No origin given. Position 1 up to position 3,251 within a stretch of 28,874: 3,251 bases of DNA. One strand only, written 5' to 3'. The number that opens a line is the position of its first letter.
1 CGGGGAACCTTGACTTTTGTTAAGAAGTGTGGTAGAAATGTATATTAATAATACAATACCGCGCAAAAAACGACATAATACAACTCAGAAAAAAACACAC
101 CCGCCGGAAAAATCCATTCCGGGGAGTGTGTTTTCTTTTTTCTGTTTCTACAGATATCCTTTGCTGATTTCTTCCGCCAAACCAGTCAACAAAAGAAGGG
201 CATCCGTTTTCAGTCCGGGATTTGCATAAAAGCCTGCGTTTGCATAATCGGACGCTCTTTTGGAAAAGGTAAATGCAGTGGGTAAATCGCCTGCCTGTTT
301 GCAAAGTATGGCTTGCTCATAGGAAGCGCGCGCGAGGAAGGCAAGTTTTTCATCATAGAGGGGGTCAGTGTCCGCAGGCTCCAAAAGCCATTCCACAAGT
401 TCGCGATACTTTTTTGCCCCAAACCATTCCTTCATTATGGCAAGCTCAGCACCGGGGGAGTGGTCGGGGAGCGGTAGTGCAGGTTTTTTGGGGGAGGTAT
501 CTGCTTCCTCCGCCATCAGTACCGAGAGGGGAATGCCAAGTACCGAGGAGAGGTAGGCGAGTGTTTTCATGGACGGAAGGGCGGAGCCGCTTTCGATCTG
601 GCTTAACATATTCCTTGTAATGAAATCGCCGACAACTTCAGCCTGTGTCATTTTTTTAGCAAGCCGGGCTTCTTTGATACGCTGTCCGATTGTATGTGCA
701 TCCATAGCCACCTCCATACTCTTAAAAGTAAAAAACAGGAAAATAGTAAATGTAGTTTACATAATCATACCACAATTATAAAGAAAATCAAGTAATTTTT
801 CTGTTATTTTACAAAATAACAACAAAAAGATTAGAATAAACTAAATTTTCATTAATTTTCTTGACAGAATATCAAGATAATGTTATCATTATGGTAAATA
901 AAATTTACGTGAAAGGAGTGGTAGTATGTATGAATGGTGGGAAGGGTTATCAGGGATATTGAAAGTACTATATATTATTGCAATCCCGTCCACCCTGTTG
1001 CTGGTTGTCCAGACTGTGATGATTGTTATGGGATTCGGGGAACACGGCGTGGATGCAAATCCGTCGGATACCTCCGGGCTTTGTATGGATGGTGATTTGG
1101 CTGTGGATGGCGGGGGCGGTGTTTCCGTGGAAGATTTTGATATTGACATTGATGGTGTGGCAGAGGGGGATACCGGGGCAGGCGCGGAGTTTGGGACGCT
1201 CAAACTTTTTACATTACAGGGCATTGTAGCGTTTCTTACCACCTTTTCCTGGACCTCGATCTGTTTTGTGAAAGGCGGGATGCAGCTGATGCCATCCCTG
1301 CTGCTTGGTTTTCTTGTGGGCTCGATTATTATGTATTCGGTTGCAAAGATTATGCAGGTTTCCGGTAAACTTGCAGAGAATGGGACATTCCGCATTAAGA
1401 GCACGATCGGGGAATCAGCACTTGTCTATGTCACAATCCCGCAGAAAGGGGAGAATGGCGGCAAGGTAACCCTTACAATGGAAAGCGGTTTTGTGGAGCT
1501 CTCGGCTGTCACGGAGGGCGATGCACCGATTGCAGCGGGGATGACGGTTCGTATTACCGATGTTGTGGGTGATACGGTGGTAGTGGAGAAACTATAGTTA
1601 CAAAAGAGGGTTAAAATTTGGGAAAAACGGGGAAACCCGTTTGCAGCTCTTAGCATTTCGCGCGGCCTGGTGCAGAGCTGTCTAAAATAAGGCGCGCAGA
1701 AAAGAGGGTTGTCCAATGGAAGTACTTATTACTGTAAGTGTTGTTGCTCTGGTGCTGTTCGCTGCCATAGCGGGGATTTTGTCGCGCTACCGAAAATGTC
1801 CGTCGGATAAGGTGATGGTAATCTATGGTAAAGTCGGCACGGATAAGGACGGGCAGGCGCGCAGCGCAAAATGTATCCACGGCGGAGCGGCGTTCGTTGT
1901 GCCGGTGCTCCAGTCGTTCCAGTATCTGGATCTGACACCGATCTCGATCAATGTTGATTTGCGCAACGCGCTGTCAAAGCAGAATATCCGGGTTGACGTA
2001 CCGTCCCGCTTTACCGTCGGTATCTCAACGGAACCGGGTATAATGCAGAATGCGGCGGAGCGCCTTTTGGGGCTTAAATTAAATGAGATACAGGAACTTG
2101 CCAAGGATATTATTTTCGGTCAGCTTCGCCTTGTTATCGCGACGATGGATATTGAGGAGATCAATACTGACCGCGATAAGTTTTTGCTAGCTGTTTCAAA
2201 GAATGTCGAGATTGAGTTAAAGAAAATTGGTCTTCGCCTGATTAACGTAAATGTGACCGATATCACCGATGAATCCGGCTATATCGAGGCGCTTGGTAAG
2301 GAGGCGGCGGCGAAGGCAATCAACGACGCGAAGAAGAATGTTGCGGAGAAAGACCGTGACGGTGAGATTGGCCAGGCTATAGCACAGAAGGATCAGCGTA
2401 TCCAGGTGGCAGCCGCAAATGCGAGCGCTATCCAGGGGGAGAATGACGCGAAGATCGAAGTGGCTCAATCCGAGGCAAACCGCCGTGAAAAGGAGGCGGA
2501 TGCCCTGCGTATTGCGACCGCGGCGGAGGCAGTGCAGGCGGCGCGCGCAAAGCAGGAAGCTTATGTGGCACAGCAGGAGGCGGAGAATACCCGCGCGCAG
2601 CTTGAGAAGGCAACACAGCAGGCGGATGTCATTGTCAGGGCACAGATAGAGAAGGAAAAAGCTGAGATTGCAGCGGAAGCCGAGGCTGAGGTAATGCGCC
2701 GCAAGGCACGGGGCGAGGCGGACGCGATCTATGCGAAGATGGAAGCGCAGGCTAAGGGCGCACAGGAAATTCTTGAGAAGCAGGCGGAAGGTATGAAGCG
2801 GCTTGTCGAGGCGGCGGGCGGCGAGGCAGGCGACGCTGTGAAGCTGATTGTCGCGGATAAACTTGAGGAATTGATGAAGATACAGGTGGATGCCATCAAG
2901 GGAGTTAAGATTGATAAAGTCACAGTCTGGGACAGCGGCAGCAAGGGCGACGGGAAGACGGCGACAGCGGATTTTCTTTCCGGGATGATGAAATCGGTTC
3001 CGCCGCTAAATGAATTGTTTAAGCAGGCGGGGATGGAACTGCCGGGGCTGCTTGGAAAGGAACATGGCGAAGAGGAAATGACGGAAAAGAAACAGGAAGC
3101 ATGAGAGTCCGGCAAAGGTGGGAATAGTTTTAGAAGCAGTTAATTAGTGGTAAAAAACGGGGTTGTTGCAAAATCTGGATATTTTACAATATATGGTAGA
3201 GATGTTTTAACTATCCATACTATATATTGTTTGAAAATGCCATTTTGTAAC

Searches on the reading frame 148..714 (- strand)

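Call 9: search_protein_families(library=pfam, proteins=[window:148-714:-], max_evalue=0.01)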
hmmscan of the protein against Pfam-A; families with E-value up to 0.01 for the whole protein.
window:148-714:- (188 aa): 3 families
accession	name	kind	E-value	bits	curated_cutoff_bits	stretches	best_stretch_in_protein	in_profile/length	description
PF01381.28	HTH_3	-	3.1e-10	40.4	23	1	13-66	1-55/55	Helix-turn-helix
PF12844.13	HTH_19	-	1.4e-07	31.7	30.2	1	10-68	1-60/64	Helix-turn-helix domain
PF13560.12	HTH_31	-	0.00029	21.5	27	1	9-62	2-57/64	Helix-turn-helix domain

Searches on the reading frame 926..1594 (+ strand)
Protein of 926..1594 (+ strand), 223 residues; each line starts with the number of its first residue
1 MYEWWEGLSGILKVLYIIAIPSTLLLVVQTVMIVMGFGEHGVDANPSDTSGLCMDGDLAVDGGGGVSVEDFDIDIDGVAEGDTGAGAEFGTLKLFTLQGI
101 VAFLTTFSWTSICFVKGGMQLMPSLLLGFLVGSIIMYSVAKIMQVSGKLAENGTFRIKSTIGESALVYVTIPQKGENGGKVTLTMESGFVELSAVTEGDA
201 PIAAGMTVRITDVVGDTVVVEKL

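Call 9: search_protein_families(library=pfam, proteins=[window:926-1594:+], max_evalue=0.01)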
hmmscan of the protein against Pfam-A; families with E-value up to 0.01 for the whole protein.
window:926-1594:+ (223 aa): 1 family
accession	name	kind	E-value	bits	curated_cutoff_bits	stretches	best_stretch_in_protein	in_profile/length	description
PF01957.25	NfeD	-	0.0062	17.1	29.1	0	191-222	27-57/57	NfeD-like C-terminal, partner-binding domain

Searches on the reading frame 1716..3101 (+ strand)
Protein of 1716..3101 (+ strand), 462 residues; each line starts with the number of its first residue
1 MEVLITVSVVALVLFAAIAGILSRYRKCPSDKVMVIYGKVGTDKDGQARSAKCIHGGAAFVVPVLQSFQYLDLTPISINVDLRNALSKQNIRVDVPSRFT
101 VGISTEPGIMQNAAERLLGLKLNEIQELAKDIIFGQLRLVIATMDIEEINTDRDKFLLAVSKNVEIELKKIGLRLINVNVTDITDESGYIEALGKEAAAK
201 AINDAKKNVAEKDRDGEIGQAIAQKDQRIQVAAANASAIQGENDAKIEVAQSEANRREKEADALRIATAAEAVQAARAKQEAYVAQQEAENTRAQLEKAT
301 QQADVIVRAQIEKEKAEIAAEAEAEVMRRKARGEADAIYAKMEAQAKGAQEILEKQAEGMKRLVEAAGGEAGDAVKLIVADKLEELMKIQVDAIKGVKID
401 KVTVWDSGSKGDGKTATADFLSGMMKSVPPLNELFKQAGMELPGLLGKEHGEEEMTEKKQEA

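Call 9: search_protein_families(library=pfam, proteins=[window:1716-3101:+], max_evalue=0.01)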
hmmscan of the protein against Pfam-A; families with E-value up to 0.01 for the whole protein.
window:1716-3101:+ (462 aa): 1 family
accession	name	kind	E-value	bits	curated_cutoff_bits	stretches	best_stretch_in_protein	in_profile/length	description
PF01145.31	Band_7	-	1.6e-26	93.9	23.6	1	32-213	7-175/176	SPFH domain / Band 7 family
